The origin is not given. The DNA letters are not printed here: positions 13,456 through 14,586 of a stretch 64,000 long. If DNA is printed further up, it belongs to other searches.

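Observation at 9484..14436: RmlD-like/GDP-mannose-3,5-epimerase fusion in the same locus as a GT11 enzyme: possible L-galactose (or unusual 6-deoxy-L-hexose) glycan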

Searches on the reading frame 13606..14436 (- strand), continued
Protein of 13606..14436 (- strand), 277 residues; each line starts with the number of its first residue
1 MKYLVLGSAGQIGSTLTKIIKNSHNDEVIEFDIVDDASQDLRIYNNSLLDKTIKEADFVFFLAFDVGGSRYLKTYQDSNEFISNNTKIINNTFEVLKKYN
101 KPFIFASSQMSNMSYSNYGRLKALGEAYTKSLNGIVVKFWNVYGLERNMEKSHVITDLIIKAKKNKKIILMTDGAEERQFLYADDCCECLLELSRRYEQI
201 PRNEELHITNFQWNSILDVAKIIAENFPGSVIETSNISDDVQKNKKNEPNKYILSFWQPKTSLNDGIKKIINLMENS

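Call 37: fold_search(model_id=the predicted structure, library=pdb)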
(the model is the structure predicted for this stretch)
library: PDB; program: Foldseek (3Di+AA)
matches with E <= 10: 1613; with E <= 0.001: 743
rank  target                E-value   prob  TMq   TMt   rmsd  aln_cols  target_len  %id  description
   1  1e7s                  1.3e-15  1.00  0.81  0.73   3.5       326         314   18  GDP 4-keto-6-deoxy-D-mannose epimerase reductase K140R (released 2000-10-18)
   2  6pnl                  2.1e-15  1.00  0.80  0.67   3.8       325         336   19  Structure of Epimerase Mth375 from the thermophilic pseudomurein-containing methanogen Methanothermobacter thermautotrop (released 2020-07-08)
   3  1e6u                  2.3e-15  1.00  0.83  0.74   3.3       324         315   19  GDP 4-keto-6-deoxy-D-mannose epimerase reductase (released 2000-10-22)
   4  6vo6_A                2.5e-15  1.00  0.80  0.73   4.2       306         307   19  Crystal Structure of Cj1427, an Essential NAD-dependent Dehydrogenase from Campylobacter jejuni, in the Presence of NA (released 2020-04-01)
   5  6pmh                  2.6e-15  1.00  0.81  0.68   3.5       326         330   19  Structure of Epimerase Mth375 from the thermophilic pseudomurein-containing methanogen Methanothermobacter thermautotrop (released 2020-07-08)
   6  8rdi_A                3.3e-15  1.00  0.73  0.64   6.8       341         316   18  Crystal structure of UDP-galactose 4-epimerase from Pyrococcus horikoshii containing Y145F mutation and with bound NAD (released 2024-12-18)
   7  6vo6_D                3.9e-15  1.00  0.80  0.72   4.1       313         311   20  Crystal Structure of Cj1427, an Essential NAD-dependent Dehydrogenase from Campylobacter jejuni, in the Presence of NA (released 2020-04-01)
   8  3aw9_B                4.4e-15  1.00  0.79  0.74   4.4       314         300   22  Structure of UDP-galactose 4-epimerase mutant (released 2012-02-29)
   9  6bwl                  4.4e-15  1.00  0.76  0.68   4.3       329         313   19  X-ray structure of Pal from Bacillus thuringiensis (released 2018-01-17)
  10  2pk3_A                5.3e-15  1.00  0.73  0.66   5.8       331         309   17  Crystal Structure of a GDP-4-keto-6-deoxy-D-mannose reductase (released 2008-03-25)
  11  1gfs                  6.7e-15  1.00  0.82  0.72   3.6       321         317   18  GDP-FUCOSE SYNTHETASE FROM E. COLI (released 1999-08-17)
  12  4bl5_D                9.6e-15  1.00  0.85  0.75   2.9       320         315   20  Crystal structure of human GDP-L-fucose synthase with bound NADP and product GDP-L-fucose (released 2014-05-21)
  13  2c59_B                1.0e-14  1.00  0.81  0.63   4.0       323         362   20  gdp-mannose-3', 5' -epimerase (arabidopsis thaliana), with gdp-alpha-d-mannose and gdp-beta-l-galactose bound in the a (released 2005-11-14)
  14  6vo6_B                1.0e-14  1.00  0.75  0.67   5.2       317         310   20  Crystal Structure of Cj1427, an Essential NAD-dependent Dehydrogenase from Campylobacter jejuni, in the Presence of NA (released 2020-04-01)
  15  2pzj                  1.1e-14  1.00  0.77  0.66   4.2       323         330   20  Crystal structure of the Bordetella bronchiseptica enzyme WbmF in complex with NAD+ (released 2007-10-02)
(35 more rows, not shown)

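Call 46: search_dna_similar(query=window:13606-14436:-, collection=phages, mode=protein, max_evalue=1e-10, max_rows=15)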
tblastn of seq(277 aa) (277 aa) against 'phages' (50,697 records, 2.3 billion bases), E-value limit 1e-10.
Records with a match: 17; places in all: 17; records where one place covers at least 80% of the query: 17.
Best place of each record, by identity: <60% 17.
By first word of the organism name: Synechococcus 9; Prochlorococcus 4; Marine 3; Cyanophage 1.
By host as written in the record: Synechococcus sp. MW02 4; - 4; Synechococcus sp. WH8109 3; Prochlorococcus sp. NATL1A 2; Synechococcus sp. LTWRED 1; Prochlorococcus marinus NATL2A 1; Synechococcus sp. WH8102 1; Synechococcus sp. WH7803 1.
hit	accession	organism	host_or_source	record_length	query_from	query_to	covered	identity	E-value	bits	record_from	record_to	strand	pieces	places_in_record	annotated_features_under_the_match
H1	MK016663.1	Synechococcus phage S-H68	Synechococcus sp. LTWRED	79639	1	276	100%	53.7%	8e-76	256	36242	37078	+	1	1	nucleotide-sugar epimerase | transaldolase | glycosyltransferase family 11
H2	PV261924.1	Synechococcus phage RN05-S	Synechococcus sp. MW02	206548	1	276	100%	53.4%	2e-75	255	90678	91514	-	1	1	NAD dependent epimerase/dehydratase family | transaldolase/fructose-6-phosphate aldolase | glycosyltransferase family 11 protein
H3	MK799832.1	Synechococcus phage S-B05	Synechococcus sp. MW02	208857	1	276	100%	53.4%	2e-75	255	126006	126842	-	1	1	putative nucleotide-sugar epimerase | transaldolase-like protein | glycosyltransferase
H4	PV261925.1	Synechococcus phage RB11-B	Synechococcus sp. MW02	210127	1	276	100%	53.4%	2e-75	255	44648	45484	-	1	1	NAD dependent epimerase/dehydratase family | transaldolase/fructose-6-phosphate aldolase | glycosyltransferase family 11 protein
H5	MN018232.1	Synechococcus phage S-B43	Synechococcus sp. MW02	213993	1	276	100%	53.4%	2e-75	255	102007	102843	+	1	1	putative nucleotide-sugar epimerase | TalC-like protein | glycosyltransferase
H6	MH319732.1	Marine virus AG-345-E02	single cell amplified by WGA-X; seawater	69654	2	276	99%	51.3%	6e-76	256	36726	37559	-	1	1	record has no annotation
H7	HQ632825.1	Prochlorococcus phage P-SSM5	Prochlorococcus marinus NATL2A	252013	2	276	99%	51.3%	1e-75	255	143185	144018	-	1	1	hypothetical protein | glycosyltransferase family 2 protein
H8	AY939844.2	Prochlorococcus phage P-SSM2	Prochlorococcus sp. NATL1A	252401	2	276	99%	51.3%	1e-75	255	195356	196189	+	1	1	nucleotide-sugar epimerase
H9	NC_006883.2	Prochlorococcus phage P-SSM2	Prochlorococcus sp. NATL1A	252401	2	276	99%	51.3%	1e-75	255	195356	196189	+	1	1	nucleotide-sugar epimerase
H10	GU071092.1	Prochlorococcus phage P-SSM2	-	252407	2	276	99%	51.3%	1e-75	255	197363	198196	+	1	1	conserved hypothetical protein | glycosyltransferase family 2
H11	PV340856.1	Synechococcus phage Sf-FS3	Synechococcus sp. WH8102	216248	1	276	100%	49.3%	7e-70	239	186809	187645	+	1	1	NAD-dependent epimerase/dehydratase | methyltransferase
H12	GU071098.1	Synechococcus phage S-SSM7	Synechococcus sp. WH8109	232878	2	274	99%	49.8%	5e-76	256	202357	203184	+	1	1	nucleotide-sugar epimerase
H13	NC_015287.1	Synechococcus phage S-SSM7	Synechococcus sp. WH8109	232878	2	274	99%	49.8%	5e-76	256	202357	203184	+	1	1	nucleotide-sugar epimerase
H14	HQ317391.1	Cyanophage S-SSM6a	Synechococcus sp. WH8109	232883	2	274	99%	49.8%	5e-76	256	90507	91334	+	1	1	hypothetical protein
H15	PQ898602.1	Synechococcus phage S-SCSM2R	Synechococcus sp. WH7803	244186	1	276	100%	48.9%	2e-75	254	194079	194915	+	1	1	nucleoside-diphosphate-sugar epimerase | hypothetical protein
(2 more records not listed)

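Call 47: search_dna_similar(query=window:13606-14436:-, collection=plasmids, mode=protein, max_evalue=1e-10, max_rows=15)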
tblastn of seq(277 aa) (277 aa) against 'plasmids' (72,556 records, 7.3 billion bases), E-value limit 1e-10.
No match.

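Call 48: get_annotated_region(hit=H9, flank=9000)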
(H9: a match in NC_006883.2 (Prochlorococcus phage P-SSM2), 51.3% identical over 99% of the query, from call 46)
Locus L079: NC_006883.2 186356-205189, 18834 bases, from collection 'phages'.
description: Prochlorococcus phage P-SSM2, complete genome.
organism: Prochlorococcus phage P-SSM2 (NCBI taxid 268746)
taxonomy: Viruses; Duplodnaviria; Heunggongvirae; Uroviricota; Caudoviricetes; Kyanoviridae; Salacisavirus; Salacisavirus pssm2
host: Prochlorococcus sp. NATL1A; source: -; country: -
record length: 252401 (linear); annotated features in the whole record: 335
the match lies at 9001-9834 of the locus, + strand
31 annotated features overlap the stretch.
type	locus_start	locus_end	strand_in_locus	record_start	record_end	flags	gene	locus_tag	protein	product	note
CDS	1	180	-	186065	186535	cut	-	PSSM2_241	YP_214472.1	hypothetical protein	T4-GC: 236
CDS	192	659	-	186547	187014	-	-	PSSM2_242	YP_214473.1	hypothetical protein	T4-GC: 237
CDS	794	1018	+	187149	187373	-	-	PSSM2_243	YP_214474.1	hypothetical protein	T4-GC: 238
CDS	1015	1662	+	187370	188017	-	talC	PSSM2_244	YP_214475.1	transaldolase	T4-GC: 239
CDS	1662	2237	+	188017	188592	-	-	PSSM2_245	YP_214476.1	2OG-Fe(II) oxygenase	T4-GC: 240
CDS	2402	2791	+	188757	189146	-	-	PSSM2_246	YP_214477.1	DUF680 domain-containing protein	T4-GC: 241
CDS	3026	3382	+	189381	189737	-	-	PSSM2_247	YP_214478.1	DUF680 domain-containing protein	T4-GC: 241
CDS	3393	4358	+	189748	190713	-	pstS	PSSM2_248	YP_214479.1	phosphate transporter subunit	T4-GC: 243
CDS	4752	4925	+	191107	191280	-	-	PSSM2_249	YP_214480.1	hypothetical protein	T4-GC: 244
CDS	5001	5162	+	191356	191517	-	-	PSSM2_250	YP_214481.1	hypothetical protein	T4-GC: 245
CDS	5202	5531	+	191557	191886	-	gp7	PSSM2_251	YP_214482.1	gp7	T4-GC: 246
CDS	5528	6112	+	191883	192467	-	-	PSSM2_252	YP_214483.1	hypothetical protein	T4-GC: 247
CDS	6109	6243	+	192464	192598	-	-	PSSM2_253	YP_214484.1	hypothetical protein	T4-GC: 248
CDS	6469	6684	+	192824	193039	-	-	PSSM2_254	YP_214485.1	hypothetical protein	T4-GC: 249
CDS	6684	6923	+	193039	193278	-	-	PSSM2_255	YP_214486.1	hypothetical protein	T4-GC: 250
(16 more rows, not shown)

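Call 49: get_annotated_region(hit=H1, flank=7000)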
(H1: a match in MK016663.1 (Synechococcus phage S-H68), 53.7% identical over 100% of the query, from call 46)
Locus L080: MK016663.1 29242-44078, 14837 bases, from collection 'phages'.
description: Synechococcus phage S-H68, partial genome.
organism: Synechococcus phage S-H68 (NCBI taxid 2545436)
taxonomy: Viruses; Duplodnaviria; Heunggongvirae; Uroviricota; Caudoviricetes; Kyanoviridae
host: Synechococcus sp. LTWRED; source: -; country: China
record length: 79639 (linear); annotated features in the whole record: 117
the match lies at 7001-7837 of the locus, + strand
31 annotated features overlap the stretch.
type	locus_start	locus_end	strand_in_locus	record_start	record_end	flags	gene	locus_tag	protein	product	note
CDS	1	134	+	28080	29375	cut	-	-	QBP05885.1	CDP-4-dehydro-6-deoxy-D-glucose 3-dehydratase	-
CDS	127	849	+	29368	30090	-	-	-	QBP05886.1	hypothetical protein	-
CDS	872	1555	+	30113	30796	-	-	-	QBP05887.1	hypothetical protein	-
CDS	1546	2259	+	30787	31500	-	-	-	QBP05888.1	hypothetical protein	-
CDS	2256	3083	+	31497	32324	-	-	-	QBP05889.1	hypothetical protein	-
CDS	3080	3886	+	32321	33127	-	-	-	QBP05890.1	glycosyltransferase family 11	-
CDS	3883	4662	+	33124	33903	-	-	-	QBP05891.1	hypothetical protein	-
CDS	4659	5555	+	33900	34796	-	-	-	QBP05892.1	UDP-glucose 4-epimerase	-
CDS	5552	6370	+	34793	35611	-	-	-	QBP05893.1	hypothetical protein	-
CDS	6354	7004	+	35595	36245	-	-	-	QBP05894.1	transaldolase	-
CDS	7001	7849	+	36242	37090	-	-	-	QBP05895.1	nucleotide-sugar epimerase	-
CDS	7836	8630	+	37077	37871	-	-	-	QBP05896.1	glycosyltransferase family 11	-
CDS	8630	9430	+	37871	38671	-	-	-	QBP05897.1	glycosyltransferase family 25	-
CDS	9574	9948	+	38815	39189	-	-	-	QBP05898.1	DUF680 domain-containing protein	-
CDS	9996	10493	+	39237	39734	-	-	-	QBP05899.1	DUF680 domain-containing protein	-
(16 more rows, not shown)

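Call 66: search_protein_representatives(protein=window:13606-14436:-)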
Query: 277 residues. Proteins with E-value up to 0.001 (for the whole library): 1745; up to 1e-10: 409; up to 1e-30: 169. The best 150 are listed.
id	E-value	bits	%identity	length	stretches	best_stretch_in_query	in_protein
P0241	2.3e-93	328.9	61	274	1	1-276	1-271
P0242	6.6e-92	324.1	54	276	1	1-273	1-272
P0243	4.3e-89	314.9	54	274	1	2-272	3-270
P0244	3.9e-87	308.5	53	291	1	3-274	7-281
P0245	3.9e-84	298.6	53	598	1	1-275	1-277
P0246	7.4e-83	294.4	54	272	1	1-272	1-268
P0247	7.3e-82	291.2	53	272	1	1-272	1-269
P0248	1.1e-79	284.1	53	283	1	2-272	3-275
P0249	2.6e-77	276.3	51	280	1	1-276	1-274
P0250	1.6e-76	273.7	50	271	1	1-274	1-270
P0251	8.4e-76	271.3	50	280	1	2-277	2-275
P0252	1.4e-73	264.0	48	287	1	2-273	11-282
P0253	3.1e-71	256.4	52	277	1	3-271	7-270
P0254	2.3e-70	253.5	50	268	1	1-272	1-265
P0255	1.1e-69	251.3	48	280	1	1-272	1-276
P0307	6.1e-56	206.2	49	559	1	2-267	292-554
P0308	1.2e-55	205.3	43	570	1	4-274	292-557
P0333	1.5e-50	188.6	41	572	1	1-272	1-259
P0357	6.0e-44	166.9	38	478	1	1-273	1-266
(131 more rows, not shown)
